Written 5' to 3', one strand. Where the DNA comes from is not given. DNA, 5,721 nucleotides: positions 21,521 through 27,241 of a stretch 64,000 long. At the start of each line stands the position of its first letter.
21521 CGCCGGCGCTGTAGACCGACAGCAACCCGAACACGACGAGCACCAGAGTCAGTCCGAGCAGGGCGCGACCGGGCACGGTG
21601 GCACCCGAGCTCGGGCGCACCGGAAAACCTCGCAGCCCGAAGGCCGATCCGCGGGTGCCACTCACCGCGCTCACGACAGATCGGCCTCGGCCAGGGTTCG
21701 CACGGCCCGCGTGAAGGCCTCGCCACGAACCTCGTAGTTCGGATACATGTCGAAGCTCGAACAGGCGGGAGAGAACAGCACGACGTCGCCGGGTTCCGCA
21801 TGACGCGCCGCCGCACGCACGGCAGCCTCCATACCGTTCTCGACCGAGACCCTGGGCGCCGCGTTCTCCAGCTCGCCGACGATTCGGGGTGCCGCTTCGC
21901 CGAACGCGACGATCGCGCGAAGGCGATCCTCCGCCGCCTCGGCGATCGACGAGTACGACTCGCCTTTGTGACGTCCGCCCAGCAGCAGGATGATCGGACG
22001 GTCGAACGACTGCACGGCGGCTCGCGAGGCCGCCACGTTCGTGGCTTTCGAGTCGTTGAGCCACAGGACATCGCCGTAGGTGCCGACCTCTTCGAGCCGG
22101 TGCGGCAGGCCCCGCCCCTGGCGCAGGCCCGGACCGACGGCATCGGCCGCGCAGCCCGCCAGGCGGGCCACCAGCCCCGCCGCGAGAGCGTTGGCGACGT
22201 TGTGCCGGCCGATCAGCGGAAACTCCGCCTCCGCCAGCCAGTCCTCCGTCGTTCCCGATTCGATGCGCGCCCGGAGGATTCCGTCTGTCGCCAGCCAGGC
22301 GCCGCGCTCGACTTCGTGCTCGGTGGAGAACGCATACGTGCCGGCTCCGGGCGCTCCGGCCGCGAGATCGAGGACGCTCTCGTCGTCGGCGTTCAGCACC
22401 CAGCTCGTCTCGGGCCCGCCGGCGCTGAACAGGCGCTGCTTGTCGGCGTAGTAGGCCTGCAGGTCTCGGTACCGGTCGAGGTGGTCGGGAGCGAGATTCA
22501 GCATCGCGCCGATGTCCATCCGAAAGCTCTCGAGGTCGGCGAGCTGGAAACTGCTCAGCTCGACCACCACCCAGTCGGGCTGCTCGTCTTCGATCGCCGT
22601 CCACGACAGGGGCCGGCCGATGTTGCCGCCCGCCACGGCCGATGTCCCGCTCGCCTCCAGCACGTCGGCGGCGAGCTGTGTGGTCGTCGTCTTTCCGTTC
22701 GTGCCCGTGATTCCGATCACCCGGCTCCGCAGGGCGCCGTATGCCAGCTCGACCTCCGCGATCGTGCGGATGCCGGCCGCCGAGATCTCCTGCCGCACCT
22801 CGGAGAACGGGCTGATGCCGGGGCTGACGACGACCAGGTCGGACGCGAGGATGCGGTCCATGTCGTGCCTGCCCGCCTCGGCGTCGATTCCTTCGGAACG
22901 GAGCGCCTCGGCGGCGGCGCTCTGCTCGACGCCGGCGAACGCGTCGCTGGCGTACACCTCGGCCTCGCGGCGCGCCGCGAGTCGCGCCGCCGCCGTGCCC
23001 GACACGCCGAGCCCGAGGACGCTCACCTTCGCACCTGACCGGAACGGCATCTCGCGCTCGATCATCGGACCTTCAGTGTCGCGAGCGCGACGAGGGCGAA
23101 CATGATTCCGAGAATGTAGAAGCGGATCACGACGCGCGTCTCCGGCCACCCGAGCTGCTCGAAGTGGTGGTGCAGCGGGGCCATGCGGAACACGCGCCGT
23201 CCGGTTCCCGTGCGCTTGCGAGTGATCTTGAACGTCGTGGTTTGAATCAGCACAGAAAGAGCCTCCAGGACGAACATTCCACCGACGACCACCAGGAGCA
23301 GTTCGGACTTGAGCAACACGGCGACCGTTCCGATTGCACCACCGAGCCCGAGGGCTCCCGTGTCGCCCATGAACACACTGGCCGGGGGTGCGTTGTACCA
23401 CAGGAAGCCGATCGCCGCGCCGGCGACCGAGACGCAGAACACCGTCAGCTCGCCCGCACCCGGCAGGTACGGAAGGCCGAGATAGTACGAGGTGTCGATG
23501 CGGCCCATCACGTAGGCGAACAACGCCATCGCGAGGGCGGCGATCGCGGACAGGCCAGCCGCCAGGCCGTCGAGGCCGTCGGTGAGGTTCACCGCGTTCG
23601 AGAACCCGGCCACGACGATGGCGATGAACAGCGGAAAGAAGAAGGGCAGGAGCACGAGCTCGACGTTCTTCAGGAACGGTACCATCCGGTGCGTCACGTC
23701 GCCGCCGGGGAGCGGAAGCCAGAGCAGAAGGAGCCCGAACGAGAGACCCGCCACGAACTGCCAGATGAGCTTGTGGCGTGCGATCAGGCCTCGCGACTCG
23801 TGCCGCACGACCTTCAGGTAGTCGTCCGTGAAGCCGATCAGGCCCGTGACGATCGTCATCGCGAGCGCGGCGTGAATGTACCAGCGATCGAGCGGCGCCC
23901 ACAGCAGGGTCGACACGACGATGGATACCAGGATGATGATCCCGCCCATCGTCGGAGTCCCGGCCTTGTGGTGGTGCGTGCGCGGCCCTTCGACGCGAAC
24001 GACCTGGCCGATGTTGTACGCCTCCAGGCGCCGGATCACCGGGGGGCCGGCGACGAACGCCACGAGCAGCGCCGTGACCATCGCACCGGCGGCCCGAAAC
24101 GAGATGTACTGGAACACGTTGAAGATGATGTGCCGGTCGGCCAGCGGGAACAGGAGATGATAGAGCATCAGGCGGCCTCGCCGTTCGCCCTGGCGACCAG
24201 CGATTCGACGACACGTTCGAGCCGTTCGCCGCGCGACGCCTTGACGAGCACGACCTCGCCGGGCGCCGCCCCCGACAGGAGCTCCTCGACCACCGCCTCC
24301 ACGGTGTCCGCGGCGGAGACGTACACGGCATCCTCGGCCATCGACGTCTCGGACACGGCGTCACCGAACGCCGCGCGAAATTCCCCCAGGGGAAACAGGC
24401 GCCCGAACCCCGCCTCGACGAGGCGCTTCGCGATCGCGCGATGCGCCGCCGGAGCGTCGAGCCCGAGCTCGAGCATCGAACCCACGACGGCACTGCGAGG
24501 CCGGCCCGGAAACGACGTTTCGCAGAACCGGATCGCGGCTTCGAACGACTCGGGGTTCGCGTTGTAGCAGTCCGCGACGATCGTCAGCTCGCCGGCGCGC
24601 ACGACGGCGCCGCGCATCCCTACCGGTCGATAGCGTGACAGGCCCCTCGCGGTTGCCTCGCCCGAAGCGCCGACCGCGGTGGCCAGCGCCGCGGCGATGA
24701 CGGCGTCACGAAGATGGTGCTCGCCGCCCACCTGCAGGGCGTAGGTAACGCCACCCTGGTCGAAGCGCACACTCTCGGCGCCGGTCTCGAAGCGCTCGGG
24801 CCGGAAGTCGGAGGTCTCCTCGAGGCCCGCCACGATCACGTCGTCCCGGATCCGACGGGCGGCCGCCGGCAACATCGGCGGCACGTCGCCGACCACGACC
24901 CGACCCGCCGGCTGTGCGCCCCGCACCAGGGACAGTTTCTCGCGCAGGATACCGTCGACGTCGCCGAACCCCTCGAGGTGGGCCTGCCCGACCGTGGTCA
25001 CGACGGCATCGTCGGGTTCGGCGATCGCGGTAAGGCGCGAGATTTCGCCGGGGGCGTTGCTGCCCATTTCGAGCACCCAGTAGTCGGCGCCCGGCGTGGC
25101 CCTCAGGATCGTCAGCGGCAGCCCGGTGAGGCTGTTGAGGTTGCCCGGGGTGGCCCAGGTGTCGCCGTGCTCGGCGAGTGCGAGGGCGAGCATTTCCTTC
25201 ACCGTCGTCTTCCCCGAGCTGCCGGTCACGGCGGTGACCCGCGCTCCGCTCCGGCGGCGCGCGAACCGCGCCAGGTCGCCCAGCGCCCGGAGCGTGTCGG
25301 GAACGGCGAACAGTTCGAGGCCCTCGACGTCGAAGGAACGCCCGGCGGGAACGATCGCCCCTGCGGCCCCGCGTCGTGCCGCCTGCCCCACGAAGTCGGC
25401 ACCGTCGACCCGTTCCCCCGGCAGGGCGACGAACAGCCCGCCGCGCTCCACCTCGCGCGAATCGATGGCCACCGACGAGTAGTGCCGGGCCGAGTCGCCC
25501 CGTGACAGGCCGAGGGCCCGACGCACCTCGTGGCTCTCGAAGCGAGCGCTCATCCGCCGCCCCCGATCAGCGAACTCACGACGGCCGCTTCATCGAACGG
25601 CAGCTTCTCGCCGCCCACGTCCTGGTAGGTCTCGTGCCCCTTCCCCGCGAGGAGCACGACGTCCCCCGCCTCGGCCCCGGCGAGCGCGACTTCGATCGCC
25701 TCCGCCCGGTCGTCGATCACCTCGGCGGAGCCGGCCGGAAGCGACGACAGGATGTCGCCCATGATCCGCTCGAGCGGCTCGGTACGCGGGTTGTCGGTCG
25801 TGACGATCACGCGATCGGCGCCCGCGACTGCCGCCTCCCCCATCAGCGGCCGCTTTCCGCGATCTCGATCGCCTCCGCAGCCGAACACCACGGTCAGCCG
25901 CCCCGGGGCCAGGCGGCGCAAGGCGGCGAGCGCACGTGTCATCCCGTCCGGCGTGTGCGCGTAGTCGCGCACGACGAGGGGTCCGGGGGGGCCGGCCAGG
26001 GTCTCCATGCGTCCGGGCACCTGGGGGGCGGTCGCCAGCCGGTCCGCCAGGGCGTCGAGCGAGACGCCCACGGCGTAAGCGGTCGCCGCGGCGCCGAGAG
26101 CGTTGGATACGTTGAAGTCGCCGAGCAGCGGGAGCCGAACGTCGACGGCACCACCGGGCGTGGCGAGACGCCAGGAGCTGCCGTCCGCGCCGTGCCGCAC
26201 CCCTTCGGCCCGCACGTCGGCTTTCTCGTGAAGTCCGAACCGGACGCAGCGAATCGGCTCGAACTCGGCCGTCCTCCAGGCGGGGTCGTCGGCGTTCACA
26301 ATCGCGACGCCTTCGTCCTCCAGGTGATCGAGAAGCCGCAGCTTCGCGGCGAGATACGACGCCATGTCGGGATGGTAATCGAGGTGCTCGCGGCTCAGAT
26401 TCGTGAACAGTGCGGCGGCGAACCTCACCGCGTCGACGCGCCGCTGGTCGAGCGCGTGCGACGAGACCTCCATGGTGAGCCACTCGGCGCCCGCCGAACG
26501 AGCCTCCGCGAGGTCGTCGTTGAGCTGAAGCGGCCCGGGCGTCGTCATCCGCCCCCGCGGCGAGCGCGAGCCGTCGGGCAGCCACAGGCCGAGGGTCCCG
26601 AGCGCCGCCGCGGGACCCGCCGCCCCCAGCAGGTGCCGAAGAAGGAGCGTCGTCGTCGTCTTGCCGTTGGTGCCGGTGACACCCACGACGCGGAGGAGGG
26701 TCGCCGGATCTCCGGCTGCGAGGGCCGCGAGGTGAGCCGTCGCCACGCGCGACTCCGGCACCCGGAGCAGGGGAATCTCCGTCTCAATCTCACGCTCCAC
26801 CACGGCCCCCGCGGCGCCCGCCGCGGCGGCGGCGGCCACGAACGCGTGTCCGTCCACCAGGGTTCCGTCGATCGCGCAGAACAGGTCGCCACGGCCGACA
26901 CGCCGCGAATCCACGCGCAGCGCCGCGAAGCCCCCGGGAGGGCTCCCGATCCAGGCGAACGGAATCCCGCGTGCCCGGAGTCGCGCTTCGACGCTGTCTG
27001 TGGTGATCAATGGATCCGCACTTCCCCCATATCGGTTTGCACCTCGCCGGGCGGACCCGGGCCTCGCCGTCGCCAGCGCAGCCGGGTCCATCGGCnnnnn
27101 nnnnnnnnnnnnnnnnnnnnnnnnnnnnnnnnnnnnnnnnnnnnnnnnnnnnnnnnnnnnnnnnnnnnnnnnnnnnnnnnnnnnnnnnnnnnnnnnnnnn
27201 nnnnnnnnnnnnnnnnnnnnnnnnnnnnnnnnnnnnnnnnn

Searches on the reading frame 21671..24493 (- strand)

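Call 12: search_protein_families(library=ncbifam, proteins=[window:21671-24493:-], max_evalue=1e-30)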
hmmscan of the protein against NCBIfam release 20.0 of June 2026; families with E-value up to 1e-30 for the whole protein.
window:21671-24493:- (940 aa): 2 families
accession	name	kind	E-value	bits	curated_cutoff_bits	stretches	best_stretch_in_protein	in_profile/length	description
TIGR01087.1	murD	equivalog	3.1e-119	398.9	211.95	1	489-932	1-440/441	UDP-N-acetylmuramoyl-L-alanine--D-glutamate ligase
NF053647.1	pMurD2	equivalog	9.8e-31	107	550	0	489-716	2-227/405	pseudomurein biosynthesis peptide ligase pMurD2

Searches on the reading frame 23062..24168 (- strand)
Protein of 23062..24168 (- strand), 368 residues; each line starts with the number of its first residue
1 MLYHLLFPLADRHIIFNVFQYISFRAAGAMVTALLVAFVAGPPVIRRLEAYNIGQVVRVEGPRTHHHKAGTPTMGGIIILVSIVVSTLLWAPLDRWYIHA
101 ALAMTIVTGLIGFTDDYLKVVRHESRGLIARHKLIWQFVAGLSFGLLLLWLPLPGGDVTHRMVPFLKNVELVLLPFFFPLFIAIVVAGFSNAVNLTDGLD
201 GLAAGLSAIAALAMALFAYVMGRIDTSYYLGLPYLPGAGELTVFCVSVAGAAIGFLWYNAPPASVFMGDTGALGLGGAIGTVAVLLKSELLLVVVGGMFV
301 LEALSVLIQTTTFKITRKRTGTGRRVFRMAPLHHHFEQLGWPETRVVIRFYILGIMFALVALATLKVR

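Call 12: search_protein_families(library=ncbifam, proteins=[window:23062-24168:-], max_evalue=1e-30)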
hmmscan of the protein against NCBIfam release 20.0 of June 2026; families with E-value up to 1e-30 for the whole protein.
window:23062-24168:- (368 aa): 2 families
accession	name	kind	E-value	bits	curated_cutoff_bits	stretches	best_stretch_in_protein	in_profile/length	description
TIGR00445.1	mraY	equivalog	2.5e-111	372.2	192.05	1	40-368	4-321/321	phospho-N-acetylmuramoyl-pentapeptide-transferase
NF053644.1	MraY_archaea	equivalog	1.9e-32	112.9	450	0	175-362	180-340/340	pseudomurein biosynthesis MraY family phospho-N-acetylmuramoyl-pentapeptide-transferase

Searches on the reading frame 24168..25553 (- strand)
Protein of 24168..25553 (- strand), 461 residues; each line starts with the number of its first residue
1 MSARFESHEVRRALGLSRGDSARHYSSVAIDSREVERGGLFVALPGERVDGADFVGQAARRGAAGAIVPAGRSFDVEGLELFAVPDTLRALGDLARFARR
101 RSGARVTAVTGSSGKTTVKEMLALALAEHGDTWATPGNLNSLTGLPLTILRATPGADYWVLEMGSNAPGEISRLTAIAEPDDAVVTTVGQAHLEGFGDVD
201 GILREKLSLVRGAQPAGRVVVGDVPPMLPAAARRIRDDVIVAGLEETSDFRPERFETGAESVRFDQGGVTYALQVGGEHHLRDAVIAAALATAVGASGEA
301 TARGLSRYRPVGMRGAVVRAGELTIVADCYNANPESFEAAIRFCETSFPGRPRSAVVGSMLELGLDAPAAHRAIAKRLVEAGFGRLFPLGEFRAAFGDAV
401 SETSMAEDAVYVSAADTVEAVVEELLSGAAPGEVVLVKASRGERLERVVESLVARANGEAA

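Call 12: search_protein_families(library=ncbifam, proteins=[window:24168-25553:-], max_evalue=1e-30)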
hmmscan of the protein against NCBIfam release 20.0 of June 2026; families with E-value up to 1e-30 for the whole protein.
window:24168-25553:- (461 aa): 5 families
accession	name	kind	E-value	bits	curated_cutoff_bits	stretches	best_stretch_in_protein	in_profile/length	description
TIGR01143.1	murF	subfamily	2.4e-107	359.5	288.6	1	30-452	1-418/418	UDP-N-acetylmuramoyl-tripeptide--D-alanyl-D-alanine ligase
NF008896.0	PRK11929.1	equivalog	5e-100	335.8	1023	1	19-457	521-961/965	bifunctional UDP-N-acetylmuramoyl-L-alanyl-D-glutamate--2,6-diaminopimelate ligase MurE/UDP-N-acetylmuramoyl-tripeptide--D-alanyl-D-alanine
NF008041.0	PRK10773.1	equivalog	1.4e-70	238.3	551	1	24-453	23-448/453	UDP-N-acetylmuramoyl-tripeptide--D-alanyl-D-alanine ligase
NF010693.0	PRK14093.1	equivalog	2.8e-65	220.8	544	1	16-460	19-472/479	UDP-N-acetylmuramoylalanyl-D-glutamyl-2,6-diaminopimelate--D-alanyl-D-alanine ligase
NF008897.0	PRK11930.1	equivalog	6.5e-50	170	804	1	20-456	19-457/822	bifunctional UDP-N-acetylmuramoyl-tripeptide:D-alanyl-D-alanine ligase/alanine racemase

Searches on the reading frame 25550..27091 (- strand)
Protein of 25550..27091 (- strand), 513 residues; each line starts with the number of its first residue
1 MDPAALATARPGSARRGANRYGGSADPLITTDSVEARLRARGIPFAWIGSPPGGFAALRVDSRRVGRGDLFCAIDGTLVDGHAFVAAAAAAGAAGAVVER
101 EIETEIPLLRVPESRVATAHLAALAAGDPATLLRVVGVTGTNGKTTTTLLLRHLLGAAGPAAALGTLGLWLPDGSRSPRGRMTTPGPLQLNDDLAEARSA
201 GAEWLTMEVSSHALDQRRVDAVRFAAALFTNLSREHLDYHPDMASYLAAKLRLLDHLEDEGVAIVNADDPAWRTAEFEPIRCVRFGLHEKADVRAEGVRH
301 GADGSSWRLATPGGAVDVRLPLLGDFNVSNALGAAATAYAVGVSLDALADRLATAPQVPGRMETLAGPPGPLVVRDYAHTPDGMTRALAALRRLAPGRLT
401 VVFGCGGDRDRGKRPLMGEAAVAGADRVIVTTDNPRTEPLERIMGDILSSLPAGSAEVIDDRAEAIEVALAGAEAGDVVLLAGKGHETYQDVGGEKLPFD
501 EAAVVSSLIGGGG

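Call 12: search_protein_families(library=ncbifam, proteins=[window:25550-27091:-], max_evalue=1e-30)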
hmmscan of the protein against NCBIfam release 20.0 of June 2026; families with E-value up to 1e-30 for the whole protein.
window:25550-27091:- (513 aa): 13 families
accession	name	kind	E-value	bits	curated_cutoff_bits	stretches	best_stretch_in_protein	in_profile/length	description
NF008896.0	PRK11929.1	equivalog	8.5e-144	480.6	1023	1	56-505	30-494/965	bifunctional UDP-N-acetylmuramoyl-L-alanyl-D-glutamate--2,6-diaminopimelate ligase MurE/UDP-N-acetylmuramoyl-tripeptide--D-alanyl-D-alanine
NF001124.0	PRK00139.1-2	equivalog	2.8e-137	458.5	476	1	57-509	30-492/500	UDP-N-acetylmuramoyl-L-alanyl-D-glutamate--2,6-diaminopimelate ligase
NF001126.0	PRK00139.1-4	equivalog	4.8e-137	457.4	373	1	56-509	24-482/486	UDP-N-acetylmuramoyl-L-alanyl-D-glutamate--2,6-diaminopimelate ligase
TIGR01085.1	murE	subfamily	2.6e-135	452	257.3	1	58-509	7-471/472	UDP-N-acetylmuramyl-tripeptide synthetase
NF001123.0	PRK00139.1-1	equivalog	3.2e-120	402.1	586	1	55-510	20-490/493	UDP-N-acetylmuramoyl-L-alanyl-D-glutamate--2,6-diaminopimelate ligase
NF010628.0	PRK14022.1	equivalog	2.5e-82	277.1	536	1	55-499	35-470/483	UDP-N-acetylmuramoyl-L-alanyl-D-glutamate--L-lysine ligase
NF001130.0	PRK00139.2-4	equivalog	5.5e-55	187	715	1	319-505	318-506/516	UDP-N-acetylmuramoyl-L-alanyl-D-glutamate--2,6-diaminopimelate ligase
TIGR01143.1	murF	subfamily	4.2e-47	161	288.6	0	226-404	152-332/418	UDP-N-acetylmuramoyl-tripeptide--D-alanyl-D-alanine ligase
NF001129.0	PRK00139.2-3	equivalog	1.8e-45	155.4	762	1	55-505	41-511/517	UDP-N-acetylmuramoyl-L-alanyl-D-glutamate--2,6-diaminopimelate ligase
NF001127.0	PRK00139.2-1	equivalog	3.9e-41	141.3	997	0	317-506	316-507/520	UDP-N-acetylmuramoyl-L-alanyl-D-glutamate--2,6-diaminopimelate ligase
NF008041.0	PRK10773.1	equivalog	9.2e-39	133.4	551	0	219-429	171-389/453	UDP-N-acetylmuramoyl-tripeptide--D-alanyl-D-alanine ligase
NF001131.0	PRK00139.2-5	equivalog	3.6e-36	125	1000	1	55-499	36-472/483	UDP-N-acetylmuramoyl-L-alanyl-D-glutamate--2,6-diaminopimelate ligase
TIGR01087.1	murD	equivalog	9.2e-34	117.3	211.95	0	198-482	148-416/441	UDP-N-acetylmuramoyl-L-alanine--D-glutamate ligase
